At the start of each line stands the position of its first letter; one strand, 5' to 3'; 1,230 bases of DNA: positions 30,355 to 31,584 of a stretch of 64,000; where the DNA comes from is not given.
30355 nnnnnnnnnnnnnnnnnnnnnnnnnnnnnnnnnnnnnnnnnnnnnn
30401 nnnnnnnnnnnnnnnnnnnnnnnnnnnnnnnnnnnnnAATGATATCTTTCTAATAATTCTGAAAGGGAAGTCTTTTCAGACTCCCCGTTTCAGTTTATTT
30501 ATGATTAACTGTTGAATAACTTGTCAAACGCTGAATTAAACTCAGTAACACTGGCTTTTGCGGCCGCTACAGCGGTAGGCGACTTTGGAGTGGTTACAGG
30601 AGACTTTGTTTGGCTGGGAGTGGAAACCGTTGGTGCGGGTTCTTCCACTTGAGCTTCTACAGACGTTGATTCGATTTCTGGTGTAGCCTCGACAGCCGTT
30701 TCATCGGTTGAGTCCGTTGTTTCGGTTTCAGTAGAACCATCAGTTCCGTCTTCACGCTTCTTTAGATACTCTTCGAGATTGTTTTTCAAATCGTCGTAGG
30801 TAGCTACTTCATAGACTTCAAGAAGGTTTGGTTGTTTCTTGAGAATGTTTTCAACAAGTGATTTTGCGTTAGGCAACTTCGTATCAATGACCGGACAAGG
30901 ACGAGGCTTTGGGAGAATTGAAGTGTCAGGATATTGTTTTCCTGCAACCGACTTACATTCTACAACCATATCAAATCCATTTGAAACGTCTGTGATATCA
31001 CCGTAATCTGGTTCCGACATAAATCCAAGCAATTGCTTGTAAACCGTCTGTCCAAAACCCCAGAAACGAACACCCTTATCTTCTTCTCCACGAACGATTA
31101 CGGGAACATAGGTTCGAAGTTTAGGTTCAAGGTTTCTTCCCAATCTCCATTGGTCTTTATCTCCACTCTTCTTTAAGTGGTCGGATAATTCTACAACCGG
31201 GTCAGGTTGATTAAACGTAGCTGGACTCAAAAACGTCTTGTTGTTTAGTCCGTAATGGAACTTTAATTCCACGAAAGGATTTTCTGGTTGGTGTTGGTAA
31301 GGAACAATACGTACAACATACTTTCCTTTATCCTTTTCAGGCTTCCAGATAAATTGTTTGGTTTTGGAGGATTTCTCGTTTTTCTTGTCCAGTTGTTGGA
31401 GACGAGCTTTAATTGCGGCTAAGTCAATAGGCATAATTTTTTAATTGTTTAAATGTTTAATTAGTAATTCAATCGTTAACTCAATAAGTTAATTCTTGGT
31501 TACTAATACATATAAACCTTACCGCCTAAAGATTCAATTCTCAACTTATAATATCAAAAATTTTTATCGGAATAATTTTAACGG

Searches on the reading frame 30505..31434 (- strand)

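Call 89: search_protein_families(library=phrogs, proteins=[window:30505-31434:-], max_evalue=0.001)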
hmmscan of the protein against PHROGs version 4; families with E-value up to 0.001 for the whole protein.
window:30505-31434:- (309 aa): 2 families
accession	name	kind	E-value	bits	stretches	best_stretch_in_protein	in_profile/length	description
phrog_224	-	DNA, RNA and nucleotide metabolism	1.3e-18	69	1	5-276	14-285/318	single strand DNA binding protein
phrog_1192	-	DNA, RNA and nucleotide metabolism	6e-15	56.5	1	4-282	4-288/326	single strand DNA binding protein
